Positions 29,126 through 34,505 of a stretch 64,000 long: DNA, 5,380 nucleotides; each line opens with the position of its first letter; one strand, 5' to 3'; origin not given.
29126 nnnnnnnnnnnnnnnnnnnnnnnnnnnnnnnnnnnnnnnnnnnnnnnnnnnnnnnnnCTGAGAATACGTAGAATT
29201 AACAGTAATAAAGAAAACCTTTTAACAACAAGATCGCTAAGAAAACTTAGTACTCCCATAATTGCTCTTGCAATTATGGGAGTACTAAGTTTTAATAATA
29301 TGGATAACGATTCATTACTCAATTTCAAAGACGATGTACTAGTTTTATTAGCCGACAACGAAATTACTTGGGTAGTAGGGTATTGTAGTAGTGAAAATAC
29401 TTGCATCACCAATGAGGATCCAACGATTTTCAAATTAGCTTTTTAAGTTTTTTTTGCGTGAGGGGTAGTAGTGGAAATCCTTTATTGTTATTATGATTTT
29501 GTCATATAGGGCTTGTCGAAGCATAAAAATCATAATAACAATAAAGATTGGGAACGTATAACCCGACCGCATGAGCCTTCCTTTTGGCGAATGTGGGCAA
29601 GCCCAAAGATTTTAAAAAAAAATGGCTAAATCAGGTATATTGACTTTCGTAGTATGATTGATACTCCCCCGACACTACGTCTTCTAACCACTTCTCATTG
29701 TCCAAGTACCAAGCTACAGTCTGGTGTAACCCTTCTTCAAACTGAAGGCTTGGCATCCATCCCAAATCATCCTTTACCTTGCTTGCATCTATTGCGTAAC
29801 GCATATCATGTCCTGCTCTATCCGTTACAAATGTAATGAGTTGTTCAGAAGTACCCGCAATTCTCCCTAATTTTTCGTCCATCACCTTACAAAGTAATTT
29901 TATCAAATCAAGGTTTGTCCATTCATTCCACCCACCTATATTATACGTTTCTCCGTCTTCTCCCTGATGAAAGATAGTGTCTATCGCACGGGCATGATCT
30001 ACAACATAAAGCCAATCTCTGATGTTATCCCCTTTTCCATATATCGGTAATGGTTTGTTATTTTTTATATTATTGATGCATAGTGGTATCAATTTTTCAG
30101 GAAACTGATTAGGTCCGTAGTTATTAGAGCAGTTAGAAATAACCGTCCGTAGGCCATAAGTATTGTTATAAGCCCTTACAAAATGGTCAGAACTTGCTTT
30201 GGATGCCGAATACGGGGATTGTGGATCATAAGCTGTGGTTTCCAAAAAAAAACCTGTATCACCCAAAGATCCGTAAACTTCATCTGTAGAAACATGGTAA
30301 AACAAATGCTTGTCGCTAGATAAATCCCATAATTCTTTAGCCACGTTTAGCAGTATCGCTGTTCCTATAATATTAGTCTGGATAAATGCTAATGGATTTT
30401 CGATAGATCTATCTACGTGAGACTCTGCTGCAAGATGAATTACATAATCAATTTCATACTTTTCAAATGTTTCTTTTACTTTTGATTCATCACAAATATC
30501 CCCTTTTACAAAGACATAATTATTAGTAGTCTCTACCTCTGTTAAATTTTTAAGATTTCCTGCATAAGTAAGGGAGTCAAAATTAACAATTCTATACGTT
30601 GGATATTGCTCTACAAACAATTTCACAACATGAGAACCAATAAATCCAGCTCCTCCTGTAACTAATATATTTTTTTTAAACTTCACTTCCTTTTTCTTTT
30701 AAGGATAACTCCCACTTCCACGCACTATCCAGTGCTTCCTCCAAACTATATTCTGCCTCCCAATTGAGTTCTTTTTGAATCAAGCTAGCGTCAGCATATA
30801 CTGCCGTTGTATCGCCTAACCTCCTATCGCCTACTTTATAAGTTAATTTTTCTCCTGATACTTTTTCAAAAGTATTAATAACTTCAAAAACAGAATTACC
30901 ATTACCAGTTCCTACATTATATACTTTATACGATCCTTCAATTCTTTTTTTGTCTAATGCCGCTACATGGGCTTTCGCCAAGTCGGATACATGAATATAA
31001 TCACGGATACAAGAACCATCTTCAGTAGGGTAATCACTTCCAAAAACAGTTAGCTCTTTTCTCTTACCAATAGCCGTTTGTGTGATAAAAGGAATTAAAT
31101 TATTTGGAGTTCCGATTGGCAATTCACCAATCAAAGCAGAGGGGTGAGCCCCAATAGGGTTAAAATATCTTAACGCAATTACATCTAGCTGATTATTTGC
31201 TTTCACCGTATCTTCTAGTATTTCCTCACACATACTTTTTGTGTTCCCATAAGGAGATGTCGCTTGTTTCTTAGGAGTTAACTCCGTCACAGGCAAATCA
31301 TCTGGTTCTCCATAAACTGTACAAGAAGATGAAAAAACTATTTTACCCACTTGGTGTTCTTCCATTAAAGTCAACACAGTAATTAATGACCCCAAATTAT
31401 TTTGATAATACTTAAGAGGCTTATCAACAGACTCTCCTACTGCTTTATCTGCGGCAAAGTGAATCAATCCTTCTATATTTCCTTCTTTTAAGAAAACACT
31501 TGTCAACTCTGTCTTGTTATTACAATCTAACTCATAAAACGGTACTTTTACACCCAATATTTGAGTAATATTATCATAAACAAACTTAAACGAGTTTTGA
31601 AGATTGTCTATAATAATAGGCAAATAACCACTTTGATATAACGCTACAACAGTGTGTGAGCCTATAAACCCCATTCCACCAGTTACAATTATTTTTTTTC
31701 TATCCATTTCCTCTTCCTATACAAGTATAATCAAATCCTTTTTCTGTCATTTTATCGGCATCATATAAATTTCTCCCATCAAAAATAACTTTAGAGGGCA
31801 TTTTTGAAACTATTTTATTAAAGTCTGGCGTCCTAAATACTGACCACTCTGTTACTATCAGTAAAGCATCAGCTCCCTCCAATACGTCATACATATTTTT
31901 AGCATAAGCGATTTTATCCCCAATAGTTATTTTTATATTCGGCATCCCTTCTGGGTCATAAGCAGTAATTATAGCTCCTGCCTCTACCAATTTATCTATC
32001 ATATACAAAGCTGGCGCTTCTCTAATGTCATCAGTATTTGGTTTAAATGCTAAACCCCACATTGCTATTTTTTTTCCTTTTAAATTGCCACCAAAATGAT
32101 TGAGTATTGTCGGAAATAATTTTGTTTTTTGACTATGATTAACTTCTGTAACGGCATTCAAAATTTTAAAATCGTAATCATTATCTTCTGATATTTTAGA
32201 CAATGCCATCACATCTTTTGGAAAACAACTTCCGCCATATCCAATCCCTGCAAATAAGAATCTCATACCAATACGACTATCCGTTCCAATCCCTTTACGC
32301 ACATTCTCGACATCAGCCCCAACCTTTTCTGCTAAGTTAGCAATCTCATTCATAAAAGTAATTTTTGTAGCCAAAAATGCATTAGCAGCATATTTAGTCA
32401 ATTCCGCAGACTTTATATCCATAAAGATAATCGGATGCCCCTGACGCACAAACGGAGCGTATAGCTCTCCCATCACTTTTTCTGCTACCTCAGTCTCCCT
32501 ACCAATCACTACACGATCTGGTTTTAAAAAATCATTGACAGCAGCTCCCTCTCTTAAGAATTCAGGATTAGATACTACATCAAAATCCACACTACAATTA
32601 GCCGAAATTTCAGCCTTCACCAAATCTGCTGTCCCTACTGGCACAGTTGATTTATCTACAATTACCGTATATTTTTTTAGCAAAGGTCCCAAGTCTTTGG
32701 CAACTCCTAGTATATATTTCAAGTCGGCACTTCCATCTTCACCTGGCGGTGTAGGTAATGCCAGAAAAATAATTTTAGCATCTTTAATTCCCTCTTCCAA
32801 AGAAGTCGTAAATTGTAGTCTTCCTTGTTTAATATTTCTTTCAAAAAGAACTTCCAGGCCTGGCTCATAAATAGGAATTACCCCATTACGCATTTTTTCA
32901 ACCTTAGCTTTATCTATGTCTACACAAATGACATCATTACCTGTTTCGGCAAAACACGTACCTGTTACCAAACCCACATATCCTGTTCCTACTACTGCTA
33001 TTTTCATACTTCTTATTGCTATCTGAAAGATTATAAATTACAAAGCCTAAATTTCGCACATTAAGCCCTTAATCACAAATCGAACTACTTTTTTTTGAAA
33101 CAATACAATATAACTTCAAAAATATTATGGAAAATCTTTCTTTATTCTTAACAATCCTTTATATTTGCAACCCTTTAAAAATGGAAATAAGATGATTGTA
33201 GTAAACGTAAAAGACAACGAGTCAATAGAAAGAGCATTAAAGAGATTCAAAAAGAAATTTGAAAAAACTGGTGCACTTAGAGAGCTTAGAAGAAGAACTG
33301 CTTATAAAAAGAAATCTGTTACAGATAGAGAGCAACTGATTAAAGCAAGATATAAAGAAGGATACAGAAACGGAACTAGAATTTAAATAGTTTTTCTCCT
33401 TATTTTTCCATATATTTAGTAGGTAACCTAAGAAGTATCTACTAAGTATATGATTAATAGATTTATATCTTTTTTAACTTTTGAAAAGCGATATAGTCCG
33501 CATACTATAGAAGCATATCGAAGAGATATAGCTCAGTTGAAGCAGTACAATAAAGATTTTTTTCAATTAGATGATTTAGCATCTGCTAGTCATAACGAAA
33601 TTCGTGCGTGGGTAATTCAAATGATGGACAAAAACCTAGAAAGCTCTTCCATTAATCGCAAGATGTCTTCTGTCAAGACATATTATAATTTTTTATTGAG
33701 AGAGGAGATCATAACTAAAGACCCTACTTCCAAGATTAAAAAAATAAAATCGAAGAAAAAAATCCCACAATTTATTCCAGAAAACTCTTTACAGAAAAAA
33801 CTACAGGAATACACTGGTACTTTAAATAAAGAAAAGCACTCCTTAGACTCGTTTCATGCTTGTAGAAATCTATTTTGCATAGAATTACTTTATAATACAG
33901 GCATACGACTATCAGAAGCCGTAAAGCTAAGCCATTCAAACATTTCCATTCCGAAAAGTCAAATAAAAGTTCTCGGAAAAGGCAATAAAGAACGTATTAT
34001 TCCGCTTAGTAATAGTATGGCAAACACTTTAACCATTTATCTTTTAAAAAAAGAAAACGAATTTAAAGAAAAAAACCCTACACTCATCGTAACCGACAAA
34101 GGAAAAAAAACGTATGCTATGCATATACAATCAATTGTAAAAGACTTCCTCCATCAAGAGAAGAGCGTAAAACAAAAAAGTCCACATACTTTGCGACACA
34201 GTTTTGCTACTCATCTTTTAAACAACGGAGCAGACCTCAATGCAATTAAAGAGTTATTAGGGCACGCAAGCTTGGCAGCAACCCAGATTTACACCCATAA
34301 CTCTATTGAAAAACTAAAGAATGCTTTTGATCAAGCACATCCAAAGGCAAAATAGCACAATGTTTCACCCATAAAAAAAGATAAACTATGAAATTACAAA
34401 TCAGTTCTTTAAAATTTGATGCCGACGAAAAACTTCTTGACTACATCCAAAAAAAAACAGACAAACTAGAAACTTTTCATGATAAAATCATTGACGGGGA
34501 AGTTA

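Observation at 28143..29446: Recombinase-less HNH cassette inserted at the 3' end of tilS, bracketed by the intact tilS C-terminus and a diverged orphan copy of it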

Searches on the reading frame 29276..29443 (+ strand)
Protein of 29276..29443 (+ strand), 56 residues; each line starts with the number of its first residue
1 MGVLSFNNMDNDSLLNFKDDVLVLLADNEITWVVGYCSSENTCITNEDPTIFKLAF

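Call 4: search_protein_families(library=pfam, proteins=[window:29276-29443:+], max_evalue=0.1)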
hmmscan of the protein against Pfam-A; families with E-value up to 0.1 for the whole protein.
window:29276-29443:+ (56 aa): 1 family
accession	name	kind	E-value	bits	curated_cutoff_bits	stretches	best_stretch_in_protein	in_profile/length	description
PF11734.13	TilS_C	-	0.091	12.6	22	0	21-49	40-68/74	TilS substrate C-terminal domain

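Call 19: list_cluster_members(proteins=[P0079, P0001, window:29276-29443:+, window:29631-30686:-])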
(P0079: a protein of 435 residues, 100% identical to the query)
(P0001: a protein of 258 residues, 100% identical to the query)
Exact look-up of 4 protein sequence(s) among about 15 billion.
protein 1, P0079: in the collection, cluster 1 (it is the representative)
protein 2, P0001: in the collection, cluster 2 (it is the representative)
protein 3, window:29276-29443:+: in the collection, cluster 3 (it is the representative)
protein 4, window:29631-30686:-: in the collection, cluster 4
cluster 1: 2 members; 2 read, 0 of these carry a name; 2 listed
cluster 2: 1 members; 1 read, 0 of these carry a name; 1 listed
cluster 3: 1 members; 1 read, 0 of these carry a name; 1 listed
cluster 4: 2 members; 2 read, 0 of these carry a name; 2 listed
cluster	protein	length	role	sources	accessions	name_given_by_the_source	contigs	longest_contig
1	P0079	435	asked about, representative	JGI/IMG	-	-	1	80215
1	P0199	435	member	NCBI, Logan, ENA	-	-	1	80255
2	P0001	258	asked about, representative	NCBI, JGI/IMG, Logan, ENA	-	-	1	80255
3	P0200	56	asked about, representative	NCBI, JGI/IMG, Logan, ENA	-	-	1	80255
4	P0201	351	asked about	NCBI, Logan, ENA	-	-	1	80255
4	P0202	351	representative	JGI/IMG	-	-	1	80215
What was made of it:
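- On Integrative element at a gene 3' end (genomic island / IME / CIME type): Only one genome population carries these proteins (call 19).
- Tried and rejected: Cluster look-ups of TilS, HNH, the orphan ORF and RfbB showed a single genome population (call 19).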

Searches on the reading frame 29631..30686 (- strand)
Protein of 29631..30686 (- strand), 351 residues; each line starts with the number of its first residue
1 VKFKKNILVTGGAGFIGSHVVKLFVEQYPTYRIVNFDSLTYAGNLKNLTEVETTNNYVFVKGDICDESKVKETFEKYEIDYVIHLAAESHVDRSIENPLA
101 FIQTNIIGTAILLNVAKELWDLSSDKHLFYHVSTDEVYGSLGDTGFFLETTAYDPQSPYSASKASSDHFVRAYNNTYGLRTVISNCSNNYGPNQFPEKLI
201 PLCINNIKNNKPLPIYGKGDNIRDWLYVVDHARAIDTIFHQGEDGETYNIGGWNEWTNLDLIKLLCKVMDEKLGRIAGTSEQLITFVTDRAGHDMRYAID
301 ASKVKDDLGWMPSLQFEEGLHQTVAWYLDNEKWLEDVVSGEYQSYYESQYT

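Call 4: search_protein_families(library=pfam, proteins=[window:29631-30686:-], max_evalue=0.1)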
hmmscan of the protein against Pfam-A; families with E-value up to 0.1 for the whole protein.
window:29631-30686:- (351 aa): 10 families
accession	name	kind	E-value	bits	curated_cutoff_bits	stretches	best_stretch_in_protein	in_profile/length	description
PF16363.11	GDP_Man_Dehyd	-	2.5e-97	326.7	27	1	8-322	1-331/332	GDP-mannose 4,6 dehydratase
PF01370.27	Epimerase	-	2.9e-68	230.3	20.9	1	7-251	1-240/240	NAD dependent epimerase/dehydratase family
PF01073.25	3Beta_HSD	-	7e-20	71.6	22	1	8-232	1-222/280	3-beta hydroxysteroid dehydrogenase/isomerase family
PF02719.21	Polysacc_synt_2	-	1.7e-18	67.3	20.2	1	7-269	1-247/293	Polysaccharide biosynthesis protein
PF04321.23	RmlD_sub_bind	-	8.9e-14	51.7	27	1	6-180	2-147/287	RmlD substrate binding domain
PF07993.18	NAD_binding_4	-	4.1e-12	46.2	20.1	1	9-188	1-206/258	Male sterility protein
PF00106.31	adh_short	-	3e-06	27.3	26.6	1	5-78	1-77/195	short chain dehydrogenase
PF05368.20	NmrA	-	0.0025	17.9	27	1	4-78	2-71/298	NmrA-like family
PF08659.16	KR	-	0.0078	16.6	22.6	1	7-87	3-90/180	KR domain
PF13460.12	NAD_binding_10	-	0.022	15.1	27.2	1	11-103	1-78/184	NAD(P)H-binding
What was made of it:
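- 29631..30686 (-): rfbB-like dTDP-glucose 4,6-dehydratase, convergent right-hand neighbour and start of a sugar-nucleotide gene cluster. Pfam GDP_Man_Dehyd 2.5e-97 and Epimerase 3e-68 (call 4).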

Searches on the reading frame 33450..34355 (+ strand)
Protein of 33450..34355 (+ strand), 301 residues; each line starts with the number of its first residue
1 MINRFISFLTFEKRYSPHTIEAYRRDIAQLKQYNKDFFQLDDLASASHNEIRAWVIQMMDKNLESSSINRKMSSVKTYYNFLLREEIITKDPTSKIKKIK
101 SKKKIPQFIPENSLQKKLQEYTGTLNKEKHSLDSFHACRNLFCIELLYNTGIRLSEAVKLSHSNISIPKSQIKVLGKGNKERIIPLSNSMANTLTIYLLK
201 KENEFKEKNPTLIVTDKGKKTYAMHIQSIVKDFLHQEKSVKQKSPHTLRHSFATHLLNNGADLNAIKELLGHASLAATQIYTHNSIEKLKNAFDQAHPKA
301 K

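Call 56: search_protein_families(library=pfam, proteins=[window:33450-34355:+], max_evalue=0.00001)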
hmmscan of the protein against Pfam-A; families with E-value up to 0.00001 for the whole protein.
window:33450-34355:+ (301 aa): 3 families
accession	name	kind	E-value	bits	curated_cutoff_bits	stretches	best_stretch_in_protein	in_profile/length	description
PF00589.27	Phage_integrase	-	6.8e-37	127.3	27.1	1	134-285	18-169/172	Phage integrase family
PF02899.23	Phage_int_SAM_1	-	3.4e-19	69.3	22.3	1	2-85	1-82/83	Phage integrase, N-terminal SAM-like domain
PF13495.12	Phage_int_SAM_4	-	2.8e-06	28.1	27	1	2-87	2-83/85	Phage integrase, N-terminal SAM-like domain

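Call 57: search_protein_families(library=ncbifam, proteins=[window:33450-34355:+], max_evalue=0.00001)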
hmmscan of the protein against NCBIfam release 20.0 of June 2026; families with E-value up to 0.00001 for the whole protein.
window:33450-34355:+ (301 aa): 11 families
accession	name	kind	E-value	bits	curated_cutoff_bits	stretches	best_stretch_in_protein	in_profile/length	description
TIGR02224.1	recomb_XerC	equivalog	4.9e-87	292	335.15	1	4-301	2-294/295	tyrosine recombinase XerC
NF001399.0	PRK00283.1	subfamily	2.7e-75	253.4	279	1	2-300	9-299/300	tyrosine recombinase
TIGR02225.1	recomb_XerD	equivalog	3.5e-75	253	329.6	1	4-300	2-290/290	site-specific tyrosine recombinase XerD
NF040815.2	recomb_XerA_Arch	equivalog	3.3e-53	180.9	220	1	3-292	1-262/263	site-specific tyrosine recombinase/integron integrase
NF002331.0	PRK01287.1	subfamily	2.3e-40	138.7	371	1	13-299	40-327/365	site-specific tyrosine recombinase XerC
TIGR02249.1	integrase_gron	subfamily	1.6e-31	109.9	265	2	224-283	240-299/315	integron integrase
NF003462.0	PRK05084.1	equivalog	1.9e-30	105.8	267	1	52-296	96-356/360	tyrosine recombinase XerS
NF011946.0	PRK15417.1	equivalog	7.2e-18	64.8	435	1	220-284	251-315/337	integron integrase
NF007371.0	PRK09871.1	subfamily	7.8e-10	38.6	222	1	139-288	27-178/198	tyrosine-type DNA invertase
NF007370.0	PRK09870.1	subfamily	1.6e-09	37.7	221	1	134-299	28-194/200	tyrosine-type DNA invertase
NF040693.1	recomb_GmtY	equivalog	1e-08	34.9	340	1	234-292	383-440/441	gamma-mobile-trio recombinase GmtY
